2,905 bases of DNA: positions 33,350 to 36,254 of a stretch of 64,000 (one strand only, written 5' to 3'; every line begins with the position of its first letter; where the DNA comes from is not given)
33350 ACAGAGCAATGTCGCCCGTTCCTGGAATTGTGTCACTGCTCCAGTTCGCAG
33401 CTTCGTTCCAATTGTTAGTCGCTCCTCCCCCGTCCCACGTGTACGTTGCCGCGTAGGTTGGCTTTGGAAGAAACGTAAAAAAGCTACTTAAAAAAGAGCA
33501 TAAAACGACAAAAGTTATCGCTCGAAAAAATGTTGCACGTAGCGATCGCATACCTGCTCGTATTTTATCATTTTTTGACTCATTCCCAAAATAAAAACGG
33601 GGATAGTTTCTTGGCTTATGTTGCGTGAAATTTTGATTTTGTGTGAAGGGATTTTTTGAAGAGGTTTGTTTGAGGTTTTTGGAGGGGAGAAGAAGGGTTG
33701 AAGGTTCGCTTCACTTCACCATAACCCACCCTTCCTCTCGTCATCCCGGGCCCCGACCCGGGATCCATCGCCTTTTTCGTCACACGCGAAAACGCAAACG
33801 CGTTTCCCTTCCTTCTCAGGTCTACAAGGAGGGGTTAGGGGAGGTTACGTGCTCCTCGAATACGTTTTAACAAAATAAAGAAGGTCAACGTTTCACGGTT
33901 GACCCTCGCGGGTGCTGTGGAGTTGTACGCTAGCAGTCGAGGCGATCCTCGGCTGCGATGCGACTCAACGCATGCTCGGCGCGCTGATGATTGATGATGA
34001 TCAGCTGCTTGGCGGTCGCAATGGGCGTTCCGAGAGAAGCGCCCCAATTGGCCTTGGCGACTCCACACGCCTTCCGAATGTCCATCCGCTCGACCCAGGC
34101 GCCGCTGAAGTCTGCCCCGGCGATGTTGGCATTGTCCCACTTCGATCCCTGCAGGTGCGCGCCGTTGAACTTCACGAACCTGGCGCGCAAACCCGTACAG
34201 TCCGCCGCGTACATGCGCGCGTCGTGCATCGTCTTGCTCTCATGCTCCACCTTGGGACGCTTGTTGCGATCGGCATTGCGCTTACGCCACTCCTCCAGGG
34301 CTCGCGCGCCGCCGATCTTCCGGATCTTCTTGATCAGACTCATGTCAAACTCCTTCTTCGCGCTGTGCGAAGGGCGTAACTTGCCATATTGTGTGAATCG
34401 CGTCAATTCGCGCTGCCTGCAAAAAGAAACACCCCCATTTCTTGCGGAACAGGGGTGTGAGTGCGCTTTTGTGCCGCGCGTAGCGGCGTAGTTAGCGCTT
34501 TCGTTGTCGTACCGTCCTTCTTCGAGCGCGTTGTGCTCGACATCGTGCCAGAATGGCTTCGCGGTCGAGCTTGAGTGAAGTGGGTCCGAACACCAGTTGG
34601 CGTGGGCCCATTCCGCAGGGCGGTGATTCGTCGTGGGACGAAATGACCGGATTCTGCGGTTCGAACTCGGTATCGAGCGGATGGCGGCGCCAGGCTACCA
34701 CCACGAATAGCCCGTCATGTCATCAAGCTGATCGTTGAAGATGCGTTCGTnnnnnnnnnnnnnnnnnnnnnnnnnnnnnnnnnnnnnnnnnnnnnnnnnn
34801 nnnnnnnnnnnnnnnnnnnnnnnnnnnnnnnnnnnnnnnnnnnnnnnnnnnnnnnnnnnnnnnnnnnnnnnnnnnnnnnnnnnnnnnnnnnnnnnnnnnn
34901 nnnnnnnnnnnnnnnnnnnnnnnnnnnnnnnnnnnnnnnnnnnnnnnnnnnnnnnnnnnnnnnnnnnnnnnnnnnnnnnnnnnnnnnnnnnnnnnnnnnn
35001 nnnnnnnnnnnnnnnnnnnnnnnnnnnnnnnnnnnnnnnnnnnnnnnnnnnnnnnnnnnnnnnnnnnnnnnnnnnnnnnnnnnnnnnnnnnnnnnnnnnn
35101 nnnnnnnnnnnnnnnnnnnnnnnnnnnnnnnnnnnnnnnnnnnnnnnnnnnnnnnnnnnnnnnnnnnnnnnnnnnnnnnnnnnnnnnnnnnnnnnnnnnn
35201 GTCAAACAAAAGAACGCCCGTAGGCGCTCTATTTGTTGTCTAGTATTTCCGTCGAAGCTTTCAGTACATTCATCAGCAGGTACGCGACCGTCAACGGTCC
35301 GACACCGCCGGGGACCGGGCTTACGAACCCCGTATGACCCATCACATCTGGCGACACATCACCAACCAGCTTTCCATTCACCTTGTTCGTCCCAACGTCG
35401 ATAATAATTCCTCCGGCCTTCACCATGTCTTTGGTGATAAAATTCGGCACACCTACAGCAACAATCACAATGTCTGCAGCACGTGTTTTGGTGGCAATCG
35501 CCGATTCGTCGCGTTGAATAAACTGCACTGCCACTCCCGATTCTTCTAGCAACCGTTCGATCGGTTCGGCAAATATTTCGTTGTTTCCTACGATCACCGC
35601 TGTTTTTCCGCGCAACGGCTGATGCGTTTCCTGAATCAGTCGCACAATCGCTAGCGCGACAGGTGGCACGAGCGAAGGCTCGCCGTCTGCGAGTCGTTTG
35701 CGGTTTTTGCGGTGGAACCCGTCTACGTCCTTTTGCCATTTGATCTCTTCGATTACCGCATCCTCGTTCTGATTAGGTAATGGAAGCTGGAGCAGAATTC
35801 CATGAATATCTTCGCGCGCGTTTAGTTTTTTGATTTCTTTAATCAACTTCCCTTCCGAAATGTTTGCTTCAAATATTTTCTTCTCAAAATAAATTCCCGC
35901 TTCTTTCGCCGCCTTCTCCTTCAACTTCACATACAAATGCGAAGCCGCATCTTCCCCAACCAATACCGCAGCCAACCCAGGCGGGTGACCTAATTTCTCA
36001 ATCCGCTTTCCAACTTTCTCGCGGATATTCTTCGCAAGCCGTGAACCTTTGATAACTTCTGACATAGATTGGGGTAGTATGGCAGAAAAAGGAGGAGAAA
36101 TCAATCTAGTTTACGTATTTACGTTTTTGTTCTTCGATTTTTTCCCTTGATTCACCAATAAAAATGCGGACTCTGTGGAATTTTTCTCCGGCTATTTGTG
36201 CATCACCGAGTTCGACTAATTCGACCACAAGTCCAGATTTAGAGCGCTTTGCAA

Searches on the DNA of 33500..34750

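Call 110: search_rna_families(source=window, start=33500, end=34750, threshold=evalue, max_evalue=0.1)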
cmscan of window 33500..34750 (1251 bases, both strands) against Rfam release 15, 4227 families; matches with E-value up to 0.1: 0.
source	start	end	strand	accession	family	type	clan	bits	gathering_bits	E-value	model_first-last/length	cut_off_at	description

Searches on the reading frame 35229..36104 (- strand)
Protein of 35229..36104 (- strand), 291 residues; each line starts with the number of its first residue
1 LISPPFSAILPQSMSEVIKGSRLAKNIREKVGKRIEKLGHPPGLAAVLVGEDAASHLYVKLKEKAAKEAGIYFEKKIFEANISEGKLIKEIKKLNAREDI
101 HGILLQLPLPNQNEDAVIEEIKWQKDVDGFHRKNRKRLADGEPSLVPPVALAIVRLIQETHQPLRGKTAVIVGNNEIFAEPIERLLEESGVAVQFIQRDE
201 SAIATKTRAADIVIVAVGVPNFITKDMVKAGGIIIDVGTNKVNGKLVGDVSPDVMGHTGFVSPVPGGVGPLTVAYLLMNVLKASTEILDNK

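Call 17: search_protein_families(library=pfam, proteins=[window:35229-36104:-], max_evalue=0.001)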
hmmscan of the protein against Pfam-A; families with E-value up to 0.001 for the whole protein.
window:35229-36104:- (291 aa): 2 families
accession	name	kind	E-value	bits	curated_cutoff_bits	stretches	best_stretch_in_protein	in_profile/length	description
PF02882.25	THF_DHG_CYH_C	-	4.5e-45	153.3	27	1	131-285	1-157/160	Tetrahydrofolate dehydrogenase/cyclohydrolase, NAD(P)-binding domain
PF00763.28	THF_DHG_CYH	-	2.8e-34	118.3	32.8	1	18-128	1-115/115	Tetrahydrofolate dehydrogenase/cyclohydrolase, catalytic domain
